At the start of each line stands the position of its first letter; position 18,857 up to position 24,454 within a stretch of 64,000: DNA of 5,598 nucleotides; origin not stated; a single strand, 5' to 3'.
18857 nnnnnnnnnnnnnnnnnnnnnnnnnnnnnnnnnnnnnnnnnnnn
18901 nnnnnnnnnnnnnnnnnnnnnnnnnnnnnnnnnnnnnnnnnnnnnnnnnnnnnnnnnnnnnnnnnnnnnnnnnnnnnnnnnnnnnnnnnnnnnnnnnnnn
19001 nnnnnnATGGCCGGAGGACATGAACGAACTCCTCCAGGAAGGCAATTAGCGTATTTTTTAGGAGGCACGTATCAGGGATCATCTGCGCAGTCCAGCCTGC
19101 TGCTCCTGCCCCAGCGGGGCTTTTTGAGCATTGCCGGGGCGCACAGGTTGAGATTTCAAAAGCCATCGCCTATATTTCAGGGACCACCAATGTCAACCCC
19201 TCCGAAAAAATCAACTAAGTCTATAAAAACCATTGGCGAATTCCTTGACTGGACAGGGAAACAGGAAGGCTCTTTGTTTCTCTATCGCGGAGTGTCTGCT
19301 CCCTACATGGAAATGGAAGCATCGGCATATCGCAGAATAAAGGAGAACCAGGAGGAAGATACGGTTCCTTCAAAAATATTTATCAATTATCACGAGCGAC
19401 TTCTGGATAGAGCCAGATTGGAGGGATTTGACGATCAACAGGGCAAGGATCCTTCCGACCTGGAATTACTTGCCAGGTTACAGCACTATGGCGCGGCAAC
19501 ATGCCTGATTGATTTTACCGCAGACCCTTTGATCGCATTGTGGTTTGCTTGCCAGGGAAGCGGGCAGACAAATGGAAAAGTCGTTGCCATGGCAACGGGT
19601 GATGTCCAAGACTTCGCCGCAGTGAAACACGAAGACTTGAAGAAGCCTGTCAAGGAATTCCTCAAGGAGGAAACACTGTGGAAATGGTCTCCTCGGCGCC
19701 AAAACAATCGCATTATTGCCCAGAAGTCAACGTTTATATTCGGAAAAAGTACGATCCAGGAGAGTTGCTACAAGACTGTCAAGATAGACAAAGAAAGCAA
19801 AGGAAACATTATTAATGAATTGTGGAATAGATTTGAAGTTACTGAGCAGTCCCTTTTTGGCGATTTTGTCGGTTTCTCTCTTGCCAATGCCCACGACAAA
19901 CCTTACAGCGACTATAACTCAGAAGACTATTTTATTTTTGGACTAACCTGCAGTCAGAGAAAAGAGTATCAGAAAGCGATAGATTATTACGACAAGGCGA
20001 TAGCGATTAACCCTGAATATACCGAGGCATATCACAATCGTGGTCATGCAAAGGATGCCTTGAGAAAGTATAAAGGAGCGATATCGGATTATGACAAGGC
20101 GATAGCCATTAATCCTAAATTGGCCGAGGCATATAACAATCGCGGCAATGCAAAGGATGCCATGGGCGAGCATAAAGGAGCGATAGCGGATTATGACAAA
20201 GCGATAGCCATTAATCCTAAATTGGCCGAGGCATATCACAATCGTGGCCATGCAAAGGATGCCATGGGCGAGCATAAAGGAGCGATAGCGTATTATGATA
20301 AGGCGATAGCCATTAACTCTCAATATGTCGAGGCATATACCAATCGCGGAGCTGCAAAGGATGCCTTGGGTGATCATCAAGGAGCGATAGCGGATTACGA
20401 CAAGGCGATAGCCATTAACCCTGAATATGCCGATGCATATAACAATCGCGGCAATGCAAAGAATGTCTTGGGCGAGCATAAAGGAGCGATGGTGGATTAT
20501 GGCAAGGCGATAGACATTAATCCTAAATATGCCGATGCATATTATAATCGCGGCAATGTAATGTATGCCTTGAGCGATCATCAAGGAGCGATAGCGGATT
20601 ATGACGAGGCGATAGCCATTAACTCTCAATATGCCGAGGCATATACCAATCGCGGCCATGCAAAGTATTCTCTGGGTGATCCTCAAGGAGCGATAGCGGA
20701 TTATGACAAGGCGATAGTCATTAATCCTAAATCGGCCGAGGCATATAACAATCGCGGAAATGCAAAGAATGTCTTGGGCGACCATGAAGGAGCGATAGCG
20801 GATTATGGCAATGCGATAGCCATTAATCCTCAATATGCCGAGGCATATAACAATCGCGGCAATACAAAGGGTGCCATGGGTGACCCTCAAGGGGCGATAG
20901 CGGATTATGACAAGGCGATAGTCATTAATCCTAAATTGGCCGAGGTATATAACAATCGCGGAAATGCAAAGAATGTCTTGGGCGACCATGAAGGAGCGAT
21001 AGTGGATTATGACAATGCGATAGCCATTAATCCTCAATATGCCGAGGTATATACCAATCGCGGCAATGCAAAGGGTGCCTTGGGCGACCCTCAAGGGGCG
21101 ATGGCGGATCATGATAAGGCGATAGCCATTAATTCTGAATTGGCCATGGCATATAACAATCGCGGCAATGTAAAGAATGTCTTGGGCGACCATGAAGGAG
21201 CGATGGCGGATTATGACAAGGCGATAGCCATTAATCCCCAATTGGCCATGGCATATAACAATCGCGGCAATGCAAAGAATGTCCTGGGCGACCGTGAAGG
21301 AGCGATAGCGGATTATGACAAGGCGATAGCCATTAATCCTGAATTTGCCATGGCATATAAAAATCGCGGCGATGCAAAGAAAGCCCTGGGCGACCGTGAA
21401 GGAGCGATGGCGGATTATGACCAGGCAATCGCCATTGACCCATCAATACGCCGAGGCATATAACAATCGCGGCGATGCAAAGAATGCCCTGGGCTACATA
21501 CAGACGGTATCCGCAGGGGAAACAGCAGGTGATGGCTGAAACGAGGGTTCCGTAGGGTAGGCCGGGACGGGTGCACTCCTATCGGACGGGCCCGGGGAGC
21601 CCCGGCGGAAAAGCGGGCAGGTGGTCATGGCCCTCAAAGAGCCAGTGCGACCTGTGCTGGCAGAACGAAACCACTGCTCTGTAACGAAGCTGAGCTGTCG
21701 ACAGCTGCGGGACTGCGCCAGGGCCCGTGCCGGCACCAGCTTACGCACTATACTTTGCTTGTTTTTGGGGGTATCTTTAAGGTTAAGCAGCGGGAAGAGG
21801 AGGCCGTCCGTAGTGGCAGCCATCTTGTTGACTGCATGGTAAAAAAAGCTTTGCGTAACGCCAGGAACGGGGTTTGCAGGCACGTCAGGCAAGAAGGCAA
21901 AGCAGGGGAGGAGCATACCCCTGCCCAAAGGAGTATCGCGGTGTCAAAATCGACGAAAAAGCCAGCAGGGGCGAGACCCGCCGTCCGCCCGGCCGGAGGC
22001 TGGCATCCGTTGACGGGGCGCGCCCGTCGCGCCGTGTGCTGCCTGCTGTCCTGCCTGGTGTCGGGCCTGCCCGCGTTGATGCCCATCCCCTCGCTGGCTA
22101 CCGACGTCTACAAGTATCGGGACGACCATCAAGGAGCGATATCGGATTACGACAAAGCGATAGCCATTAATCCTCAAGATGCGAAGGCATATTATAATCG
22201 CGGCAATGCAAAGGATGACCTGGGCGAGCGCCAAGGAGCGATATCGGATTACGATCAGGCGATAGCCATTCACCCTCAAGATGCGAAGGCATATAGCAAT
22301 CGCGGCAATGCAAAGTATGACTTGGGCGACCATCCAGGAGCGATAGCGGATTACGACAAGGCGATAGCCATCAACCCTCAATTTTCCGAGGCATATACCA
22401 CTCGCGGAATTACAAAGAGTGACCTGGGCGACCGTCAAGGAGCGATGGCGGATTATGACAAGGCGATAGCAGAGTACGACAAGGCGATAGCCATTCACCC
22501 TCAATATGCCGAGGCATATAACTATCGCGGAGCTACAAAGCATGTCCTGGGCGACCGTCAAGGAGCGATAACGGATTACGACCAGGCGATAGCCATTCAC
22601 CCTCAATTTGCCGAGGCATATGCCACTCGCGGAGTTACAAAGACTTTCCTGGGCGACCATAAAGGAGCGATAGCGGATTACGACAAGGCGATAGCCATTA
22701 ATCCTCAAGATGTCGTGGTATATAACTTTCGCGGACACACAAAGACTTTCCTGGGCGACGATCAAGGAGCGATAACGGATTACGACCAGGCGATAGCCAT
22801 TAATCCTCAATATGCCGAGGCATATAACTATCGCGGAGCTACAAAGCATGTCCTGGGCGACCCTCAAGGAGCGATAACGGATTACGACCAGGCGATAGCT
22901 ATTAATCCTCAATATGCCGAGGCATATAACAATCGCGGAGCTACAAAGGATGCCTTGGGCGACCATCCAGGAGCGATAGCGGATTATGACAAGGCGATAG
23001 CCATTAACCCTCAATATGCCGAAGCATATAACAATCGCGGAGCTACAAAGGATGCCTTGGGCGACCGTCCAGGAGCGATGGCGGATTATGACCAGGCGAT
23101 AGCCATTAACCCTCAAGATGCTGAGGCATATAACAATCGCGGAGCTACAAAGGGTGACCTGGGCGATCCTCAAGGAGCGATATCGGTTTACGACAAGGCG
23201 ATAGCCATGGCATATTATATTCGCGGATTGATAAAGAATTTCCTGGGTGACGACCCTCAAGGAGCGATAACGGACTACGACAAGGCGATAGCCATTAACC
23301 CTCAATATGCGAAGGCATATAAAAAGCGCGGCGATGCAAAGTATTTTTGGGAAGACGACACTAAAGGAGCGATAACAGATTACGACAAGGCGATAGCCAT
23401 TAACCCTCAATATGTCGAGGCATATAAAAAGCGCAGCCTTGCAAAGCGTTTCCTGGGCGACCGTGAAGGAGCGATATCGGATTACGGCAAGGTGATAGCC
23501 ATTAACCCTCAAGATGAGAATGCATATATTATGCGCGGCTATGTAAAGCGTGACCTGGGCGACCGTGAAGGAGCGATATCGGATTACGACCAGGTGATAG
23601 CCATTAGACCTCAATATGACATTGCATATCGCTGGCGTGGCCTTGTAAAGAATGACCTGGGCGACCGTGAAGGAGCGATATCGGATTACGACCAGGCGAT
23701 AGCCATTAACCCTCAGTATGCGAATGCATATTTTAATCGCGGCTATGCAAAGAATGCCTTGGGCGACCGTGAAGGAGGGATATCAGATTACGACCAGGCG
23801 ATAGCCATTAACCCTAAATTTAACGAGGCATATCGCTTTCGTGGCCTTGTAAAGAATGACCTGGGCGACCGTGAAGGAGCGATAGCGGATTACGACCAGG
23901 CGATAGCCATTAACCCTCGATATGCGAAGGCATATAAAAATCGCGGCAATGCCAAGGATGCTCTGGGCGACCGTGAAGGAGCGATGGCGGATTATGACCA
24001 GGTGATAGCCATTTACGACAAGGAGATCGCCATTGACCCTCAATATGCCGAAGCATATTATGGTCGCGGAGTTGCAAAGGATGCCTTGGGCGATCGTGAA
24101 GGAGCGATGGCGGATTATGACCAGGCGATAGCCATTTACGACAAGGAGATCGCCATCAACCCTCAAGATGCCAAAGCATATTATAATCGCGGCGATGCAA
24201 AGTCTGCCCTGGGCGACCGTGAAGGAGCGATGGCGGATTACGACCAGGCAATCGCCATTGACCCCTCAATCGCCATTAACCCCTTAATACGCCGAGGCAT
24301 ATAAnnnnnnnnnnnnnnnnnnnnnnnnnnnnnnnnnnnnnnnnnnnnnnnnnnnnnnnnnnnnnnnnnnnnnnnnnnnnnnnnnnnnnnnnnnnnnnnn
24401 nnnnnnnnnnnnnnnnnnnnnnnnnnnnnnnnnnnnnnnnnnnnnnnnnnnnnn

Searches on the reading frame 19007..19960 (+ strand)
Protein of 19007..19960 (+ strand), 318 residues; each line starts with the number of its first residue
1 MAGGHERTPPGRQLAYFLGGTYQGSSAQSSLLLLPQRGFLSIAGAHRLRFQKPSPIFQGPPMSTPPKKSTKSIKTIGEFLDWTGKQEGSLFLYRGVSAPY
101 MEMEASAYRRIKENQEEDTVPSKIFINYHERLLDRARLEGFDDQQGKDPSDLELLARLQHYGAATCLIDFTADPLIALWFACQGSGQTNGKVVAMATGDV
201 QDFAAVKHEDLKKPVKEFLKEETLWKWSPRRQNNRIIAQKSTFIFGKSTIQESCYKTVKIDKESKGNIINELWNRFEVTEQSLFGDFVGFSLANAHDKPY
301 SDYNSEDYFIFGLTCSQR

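Call 9: search_protein_families(library=ncbifam, proteins=[window:19007-19960:+], max_evalue=0.01)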
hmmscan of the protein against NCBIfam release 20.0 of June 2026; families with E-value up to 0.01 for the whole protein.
window:19007-19960:+ (318 aa): 0 families

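Call 10: search_protein_families(library=pfam, proteins=[window:19007-19960:+], max_evalue=1)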
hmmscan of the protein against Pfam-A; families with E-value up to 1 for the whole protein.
window:19007-19960:+ (318 aa): 2 families
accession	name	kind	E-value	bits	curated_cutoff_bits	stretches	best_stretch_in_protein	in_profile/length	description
PF08867.16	FRG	-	6.6e-16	59.5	25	1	91-187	3-91/94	FRG domain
PF04983.23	RNA_pol_Rpb1_3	-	0.058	13.7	28.9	0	237-284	91-138/162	RNA polymerase Rpb1, domain 3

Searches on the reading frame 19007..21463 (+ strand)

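Call 5: search_protein_families(library=pfam, proteins=[window:19007-21463:+], max_evalue=0.01)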
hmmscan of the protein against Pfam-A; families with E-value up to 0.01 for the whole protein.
window:19007-21463:+ (818 aa): 20 families
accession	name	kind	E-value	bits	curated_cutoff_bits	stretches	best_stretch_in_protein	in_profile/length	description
PF00515.34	TPR_1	-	1e-121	392.7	27.8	15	373-405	1-33/34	Tetratricopeptide repeat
PF13414.12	TPR_11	-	6.7e-111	362.2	26.8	14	488-522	7-41/42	TPR repeat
PF07719.23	TPR_2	-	9.9e-80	256.6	27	11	373-405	1-33/34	Tetratricopeptide repeat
PF13181.12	TPR_8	-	2.6e-72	233.3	25.7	9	407-439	1-33/34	Tetratricopeptide repeat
PF13431.12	TPR_17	-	2e-68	221.5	24.4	10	566-597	2-33/34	Tetratricopeptide repeat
PF13424.12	TPR_12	-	1.8e-39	134.2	30.1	8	372-436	2-74/77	Tetratricopeptide repeat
PF13374.12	TPR_10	-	6.6e-38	128.1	27.5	0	373-402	2-31/42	Tetratricopeptide repeat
PF13371.12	TPR_9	-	6.8e-38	129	35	4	522-579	8-65/73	Tetratricopeptide repeat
PF13432.12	TPR_16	-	9.5e-37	125.5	32.7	7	548-610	2-64/65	Tetratricopeptide repeat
PF13428.12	TPR_14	-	3e-34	114.4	23.5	0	314-346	10-42/44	Tetratricopeptide repeat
PF14559.12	TPR_19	-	8.5e-21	74.5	25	0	385-439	3-57/68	Tetratricopeptide repeat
PF08867.16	FRG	-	3.5e-15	57.1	25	1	91-187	3-91/94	FRG domain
PF01239.28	PPTA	-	4.5e-13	48.5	29.5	0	321-346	1-26/32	Protein prenyltransferase alpha subunit repeat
PF03704.23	BTAD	-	4.2e-10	40.6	22.1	0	373-434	62-123/146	Bacterial transcriptional activator domain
PF13174.12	TPR_6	-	1.4e-09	38.4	26.3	0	510-536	1-27/33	Tetratricopeptide repeat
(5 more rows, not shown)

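Call 6: search_protein_families(library=padloc, proteins=[window:19007-21463:+], max_evalue=0.01)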
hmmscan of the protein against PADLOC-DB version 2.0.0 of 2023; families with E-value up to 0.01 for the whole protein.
window:19007-21463:+ (818 aa): 16 families
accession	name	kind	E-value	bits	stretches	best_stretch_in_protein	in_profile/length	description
PDLC04938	PDC-S15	-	1.4e-27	94.8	1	70-291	42-263/276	-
PDLC04933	PDC-S15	-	3.8e-24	83.7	2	67-196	6-124/286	-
PDLC04936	PDC-S15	-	2.2e-23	81.1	2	68-197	19-141/300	-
PDLC04937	PDC-S15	-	4e-16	57.4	1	87-289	33-239/254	-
PDLC04926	PDC-S15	-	2.4e-14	51.1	1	141-203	77-141/300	-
PDLC04927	PDC-S15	-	2.2e-12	44.6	1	150-189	84-123/422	-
PDLC04932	PDC-S15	-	1.5e-11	42.3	1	79-189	30-146/324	-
PDLC04930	PDC-S15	-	8.4e-09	32.9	1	86-187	23-117/380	-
PDLC04931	PDC-S15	-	1.1e-08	33.2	1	85-290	59-264/282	-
PDLC04934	PDC-S15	-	1.4e-07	29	1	87-245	57-203/416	-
PDLC04939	PDC-S15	-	1.3e-06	25.6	1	93-186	34-113/487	-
PDLC04929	PDC-S15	-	1.6e-06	26.2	1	150-208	90-153/308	-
PDLC01092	C3a198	-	4.3e-05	20.6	0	713-809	235-334/523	TPR protein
PDLC04940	PDC-S15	-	9.7e-05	20.1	1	87-186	53-157/280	-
PDLC02907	TPR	-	0.00014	18.5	0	319-383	628-691/864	-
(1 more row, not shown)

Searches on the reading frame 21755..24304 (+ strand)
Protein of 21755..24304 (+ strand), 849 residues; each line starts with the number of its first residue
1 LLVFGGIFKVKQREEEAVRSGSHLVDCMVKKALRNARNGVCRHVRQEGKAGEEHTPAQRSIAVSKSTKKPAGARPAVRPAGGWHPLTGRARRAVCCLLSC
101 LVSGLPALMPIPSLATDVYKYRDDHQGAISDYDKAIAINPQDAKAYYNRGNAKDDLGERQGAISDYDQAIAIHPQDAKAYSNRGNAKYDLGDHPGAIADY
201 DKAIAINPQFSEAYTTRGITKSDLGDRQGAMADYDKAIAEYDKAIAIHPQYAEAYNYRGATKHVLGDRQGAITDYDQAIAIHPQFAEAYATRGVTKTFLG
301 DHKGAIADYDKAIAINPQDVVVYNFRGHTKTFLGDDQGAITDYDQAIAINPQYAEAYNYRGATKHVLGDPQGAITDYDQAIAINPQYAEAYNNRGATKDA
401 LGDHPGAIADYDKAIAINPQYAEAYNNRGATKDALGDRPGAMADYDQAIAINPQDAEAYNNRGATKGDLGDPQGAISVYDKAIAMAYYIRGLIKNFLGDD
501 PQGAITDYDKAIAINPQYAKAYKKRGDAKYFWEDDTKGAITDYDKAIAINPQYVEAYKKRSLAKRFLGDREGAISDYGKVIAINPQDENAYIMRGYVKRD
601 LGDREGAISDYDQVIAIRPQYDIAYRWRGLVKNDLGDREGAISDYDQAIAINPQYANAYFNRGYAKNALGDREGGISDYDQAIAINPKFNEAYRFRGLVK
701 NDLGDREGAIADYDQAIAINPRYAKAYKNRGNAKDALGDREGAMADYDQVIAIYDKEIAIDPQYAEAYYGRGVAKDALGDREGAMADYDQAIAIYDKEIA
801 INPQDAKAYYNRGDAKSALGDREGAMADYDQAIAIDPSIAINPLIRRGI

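Call 5: search_protein_families(library=pfam, proteins=[window:21755-24304:+], max_evalue=0.01)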
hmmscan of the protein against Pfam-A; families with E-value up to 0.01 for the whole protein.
window:21755-24304:+ (849 aa): 24 families
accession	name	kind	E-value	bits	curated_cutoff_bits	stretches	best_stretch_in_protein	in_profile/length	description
PF13414.12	TPR_11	-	3.3e-127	414.4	26.8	19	630-666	2-38/42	TPR repeat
PF00515.34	TPR_1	-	2.9e-120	388.1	27.8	16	177-210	1-34/34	Tetratricopeptide repeat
PF07719.23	TPR_2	-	5.5e-96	307.3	27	9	177-209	1-33/34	Tetratricopeptide repeat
PF13181.12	TPR_8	-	1.2e-82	265.5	25.7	7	806-838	1-33/34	Tetratricopeptide repeat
PF13431.12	TPR_17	-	2.8e-80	258.4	24.4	10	445-476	2-33/34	Tetratricopeptide repeat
PF13371.12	TPR_9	-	4.8e-54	180.7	35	8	120-179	6-65/73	Tetratricopeptide repeat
PF13428.12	TPR_14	-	1.4e-48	158.7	23.5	0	775-814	4-43/44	Tetratricopeptide repeat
PF13424.12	TPR_12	-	1.2e-42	144.3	30.1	5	177-248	3-75/77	Tetratricopeptide repeat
PF13432.12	TPR_16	-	1.5e-42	144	32.7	7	147-209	1-63/65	Tetratricopeptide repeat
PF13374.12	TPR_10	-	8.9e-36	121.3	27.5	0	177-206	2-31/42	Tetratricopeptide repeat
PF14559.12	TPR_19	-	7.2e-32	110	25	0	157-214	5-62/68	Tetratricopeptide repeat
PF13174.12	TPR_6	-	9.6e-24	82.8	26.3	0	766-795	1-30/33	Tetratricopeptide repeat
PF03704.23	BTAD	-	4.5e-16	60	22.1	0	688-763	60-135/146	Bacterial transcriptional activator domain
PF01239.28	PPTA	-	3.4e-14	52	29.5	0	234-259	1-26/32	Protein prenyltransferase alpha subunit repeat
PF25575.1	TPR_BSK1_C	-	2.6e-07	31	42.2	0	520-593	43-116/118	Serine/threonine-protein kinase BSK1-like, TPR repeats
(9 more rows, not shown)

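Call 6: search_protein_families(library=padloc, proteins=[window:21755-24304:+], max_evalue=0.01)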
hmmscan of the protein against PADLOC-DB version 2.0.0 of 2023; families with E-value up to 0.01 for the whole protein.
window:21755-24304:+ (849 aa): 3 families
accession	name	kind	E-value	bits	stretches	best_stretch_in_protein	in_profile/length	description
PDLC01171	TPR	-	2e-05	21.8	1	123-344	85-311/504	TPR repeats containing protein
PDLC01092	C3a198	-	0.00015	18.9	0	589-687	236-337/523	TPR protein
PDLC00572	JetB3|JetB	-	0.0069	14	0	549-601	32-82/238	Unknown function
